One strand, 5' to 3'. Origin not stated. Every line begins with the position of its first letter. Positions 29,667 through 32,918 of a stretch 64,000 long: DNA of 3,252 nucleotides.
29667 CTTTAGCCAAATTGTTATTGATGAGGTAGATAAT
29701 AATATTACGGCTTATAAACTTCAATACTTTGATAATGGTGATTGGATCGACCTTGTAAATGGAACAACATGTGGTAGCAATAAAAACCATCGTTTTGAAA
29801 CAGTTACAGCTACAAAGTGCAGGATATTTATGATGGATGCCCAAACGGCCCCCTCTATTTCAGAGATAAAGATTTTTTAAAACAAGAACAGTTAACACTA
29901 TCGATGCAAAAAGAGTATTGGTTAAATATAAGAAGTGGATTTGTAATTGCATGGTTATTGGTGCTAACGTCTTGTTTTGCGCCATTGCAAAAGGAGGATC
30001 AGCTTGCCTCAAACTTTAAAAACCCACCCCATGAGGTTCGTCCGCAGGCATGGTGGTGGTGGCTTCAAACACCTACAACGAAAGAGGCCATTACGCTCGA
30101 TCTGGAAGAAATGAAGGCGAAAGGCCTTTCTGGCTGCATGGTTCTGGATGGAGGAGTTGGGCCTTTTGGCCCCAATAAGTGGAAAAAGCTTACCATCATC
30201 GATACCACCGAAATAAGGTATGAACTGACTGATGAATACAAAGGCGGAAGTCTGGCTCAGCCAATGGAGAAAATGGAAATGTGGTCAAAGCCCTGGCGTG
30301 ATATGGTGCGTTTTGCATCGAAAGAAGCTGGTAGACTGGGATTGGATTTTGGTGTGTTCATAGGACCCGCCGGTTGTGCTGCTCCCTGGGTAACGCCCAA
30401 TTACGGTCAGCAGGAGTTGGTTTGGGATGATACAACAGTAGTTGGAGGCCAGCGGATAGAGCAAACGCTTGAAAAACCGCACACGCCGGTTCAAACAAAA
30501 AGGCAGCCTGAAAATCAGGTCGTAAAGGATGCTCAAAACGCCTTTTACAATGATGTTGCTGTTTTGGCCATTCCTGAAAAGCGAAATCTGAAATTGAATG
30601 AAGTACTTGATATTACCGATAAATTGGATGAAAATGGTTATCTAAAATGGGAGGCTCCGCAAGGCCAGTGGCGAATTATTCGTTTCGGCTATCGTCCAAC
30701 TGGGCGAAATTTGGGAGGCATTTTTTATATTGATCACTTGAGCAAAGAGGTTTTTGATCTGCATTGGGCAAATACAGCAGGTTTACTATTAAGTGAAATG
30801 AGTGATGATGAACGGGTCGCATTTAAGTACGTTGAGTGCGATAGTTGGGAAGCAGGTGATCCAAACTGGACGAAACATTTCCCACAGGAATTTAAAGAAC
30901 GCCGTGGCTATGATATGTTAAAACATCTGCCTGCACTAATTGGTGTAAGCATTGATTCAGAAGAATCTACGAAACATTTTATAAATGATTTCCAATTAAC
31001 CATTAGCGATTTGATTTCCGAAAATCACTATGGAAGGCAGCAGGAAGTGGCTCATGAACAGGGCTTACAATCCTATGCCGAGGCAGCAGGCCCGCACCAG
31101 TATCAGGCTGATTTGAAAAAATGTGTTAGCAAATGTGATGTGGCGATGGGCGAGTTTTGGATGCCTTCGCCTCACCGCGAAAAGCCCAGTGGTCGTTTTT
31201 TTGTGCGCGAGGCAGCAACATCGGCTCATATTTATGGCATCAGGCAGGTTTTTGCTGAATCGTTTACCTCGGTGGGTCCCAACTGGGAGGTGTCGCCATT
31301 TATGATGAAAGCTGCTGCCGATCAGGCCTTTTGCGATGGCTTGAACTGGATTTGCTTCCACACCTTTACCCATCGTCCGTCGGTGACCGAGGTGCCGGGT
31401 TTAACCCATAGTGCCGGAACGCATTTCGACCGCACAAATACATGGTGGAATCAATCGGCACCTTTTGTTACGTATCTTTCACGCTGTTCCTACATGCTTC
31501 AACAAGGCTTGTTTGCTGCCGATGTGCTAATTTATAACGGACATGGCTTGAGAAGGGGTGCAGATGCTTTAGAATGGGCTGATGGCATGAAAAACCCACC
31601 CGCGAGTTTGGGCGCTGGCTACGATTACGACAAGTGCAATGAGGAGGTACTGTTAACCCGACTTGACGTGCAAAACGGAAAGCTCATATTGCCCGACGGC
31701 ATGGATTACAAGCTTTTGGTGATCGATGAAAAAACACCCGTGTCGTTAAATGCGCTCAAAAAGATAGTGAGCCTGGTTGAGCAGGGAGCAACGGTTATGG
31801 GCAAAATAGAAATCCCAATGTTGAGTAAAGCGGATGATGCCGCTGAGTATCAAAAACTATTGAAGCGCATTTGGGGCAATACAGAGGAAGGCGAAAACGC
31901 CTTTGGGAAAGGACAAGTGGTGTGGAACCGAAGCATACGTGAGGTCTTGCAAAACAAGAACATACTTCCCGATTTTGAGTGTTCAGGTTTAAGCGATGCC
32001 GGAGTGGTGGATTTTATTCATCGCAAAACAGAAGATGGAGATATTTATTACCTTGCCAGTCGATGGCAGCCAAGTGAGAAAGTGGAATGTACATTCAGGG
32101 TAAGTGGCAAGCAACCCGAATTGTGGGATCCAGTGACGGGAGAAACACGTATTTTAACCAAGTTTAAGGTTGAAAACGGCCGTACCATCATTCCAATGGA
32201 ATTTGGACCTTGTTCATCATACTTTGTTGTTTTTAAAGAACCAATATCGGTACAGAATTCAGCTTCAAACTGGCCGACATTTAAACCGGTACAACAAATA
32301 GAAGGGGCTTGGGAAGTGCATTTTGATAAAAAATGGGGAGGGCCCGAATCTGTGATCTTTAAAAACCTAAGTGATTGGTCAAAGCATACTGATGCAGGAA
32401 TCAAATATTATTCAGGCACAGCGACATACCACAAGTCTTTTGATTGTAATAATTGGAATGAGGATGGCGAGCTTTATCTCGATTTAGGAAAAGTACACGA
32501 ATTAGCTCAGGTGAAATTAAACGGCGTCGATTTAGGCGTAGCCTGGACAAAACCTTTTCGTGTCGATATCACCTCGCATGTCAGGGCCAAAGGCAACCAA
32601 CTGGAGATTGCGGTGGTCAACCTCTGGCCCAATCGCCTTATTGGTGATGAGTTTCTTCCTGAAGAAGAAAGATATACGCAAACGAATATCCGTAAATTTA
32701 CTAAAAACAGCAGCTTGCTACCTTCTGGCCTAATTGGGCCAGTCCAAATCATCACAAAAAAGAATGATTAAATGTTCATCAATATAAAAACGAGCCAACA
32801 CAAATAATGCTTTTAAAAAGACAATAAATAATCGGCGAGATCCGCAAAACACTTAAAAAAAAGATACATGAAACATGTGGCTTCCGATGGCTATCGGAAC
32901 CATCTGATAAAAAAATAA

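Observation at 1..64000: Giant lyase-less, sulfatase- and rhamnosidase-rich PUL: candidate system for a sulfated rhamnose-rich acidic glycan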

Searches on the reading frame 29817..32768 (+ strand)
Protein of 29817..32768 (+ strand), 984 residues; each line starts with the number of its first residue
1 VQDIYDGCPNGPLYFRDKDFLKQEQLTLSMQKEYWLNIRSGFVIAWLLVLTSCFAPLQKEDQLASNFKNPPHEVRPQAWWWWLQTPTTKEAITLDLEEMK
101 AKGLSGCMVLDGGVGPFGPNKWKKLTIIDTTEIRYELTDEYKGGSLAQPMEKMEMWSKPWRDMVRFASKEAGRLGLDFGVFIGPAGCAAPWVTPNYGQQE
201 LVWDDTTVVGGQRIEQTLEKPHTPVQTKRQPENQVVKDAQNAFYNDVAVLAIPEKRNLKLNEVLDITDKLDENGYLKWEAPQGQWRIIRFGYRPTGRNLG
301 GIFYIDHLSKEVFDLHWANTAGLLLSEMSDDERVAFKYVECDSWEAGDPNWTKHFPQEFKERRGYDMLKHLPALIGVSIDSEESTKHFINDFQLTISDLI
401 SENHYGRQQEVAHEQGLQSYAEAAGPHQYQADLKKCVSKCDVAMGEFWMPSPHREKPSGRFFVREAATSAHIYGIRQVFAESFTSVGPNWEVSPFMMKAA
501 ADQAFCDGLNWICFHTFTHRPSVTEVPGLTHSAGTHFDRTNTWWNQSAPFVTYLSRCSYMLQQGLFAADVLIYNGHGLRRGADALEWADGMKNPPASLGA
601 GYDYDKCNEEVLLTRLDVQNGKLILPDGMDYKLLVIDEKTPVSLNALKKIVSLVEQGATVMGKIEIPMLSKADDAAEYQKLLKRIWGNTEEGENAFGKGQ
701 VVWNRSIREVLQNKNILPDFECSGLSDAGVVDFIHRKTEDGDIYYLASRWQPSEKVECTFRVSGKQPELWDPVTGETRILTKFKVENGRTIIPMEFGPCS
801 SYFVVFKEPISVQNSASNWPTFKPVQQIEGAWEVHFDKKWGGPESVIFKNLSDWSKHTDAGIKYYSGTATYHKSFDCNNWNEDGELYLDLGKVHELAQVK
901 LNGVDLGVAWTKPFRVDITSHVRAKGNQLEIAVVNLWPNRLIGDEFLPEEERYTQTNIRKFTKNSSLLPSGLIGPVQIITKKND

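Call 4: search_protein_families(library=pfam, proteins=[window:29817-32768:+])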
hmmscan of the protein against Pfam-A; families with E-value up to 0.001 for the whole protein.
window:29817-32768:+ (984 aa): 3 families
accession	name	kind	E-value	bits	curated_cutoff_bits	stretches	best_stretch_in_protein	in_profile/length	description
PF17132.9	Glyco_hydro_106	-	1.8e-171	572.7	29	3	256-778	213-737/743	alpha-L-rhamnosidase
PF22666.2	Glyco_hydro_2_N2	-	6.9e-06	26.7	27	1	868-937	49-121/167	Glycosyl hydrolase 2 galactose-binding domain-like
PF02837.24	Glyco_hydro_2_N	-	9.3e-05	22.9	28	1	805-945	12-145/169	Glycosyl hydrolases family 2, sugar binding domain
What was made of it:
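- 29904..32771 (+): GH106 α-L-rhamnosidase. PF17132 E 2e-171 (call 4).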

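Call 34: search_protein_families(library=ncbifam, proteins=[window:29817-32768:+], max_evalue=0.00001)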
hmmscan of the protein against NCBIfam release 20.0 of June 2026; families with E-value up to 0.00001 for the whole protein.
window:29817-32768:+ (984 aa): 2 families
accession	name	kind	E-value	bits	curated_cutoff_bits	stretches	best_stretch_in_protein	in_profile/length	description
NF049897.1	AlphaRhamBT4145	equivalog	3.9e-79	266.7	1300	2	151-573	59-469/897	alpha-L-rhamnosidase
NF045579.1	rhamnoside_JR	domain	3.3e-45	153.2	50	1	828-945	1-120/123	glycosylhydrolase-like jelly roll fold domain-containing protein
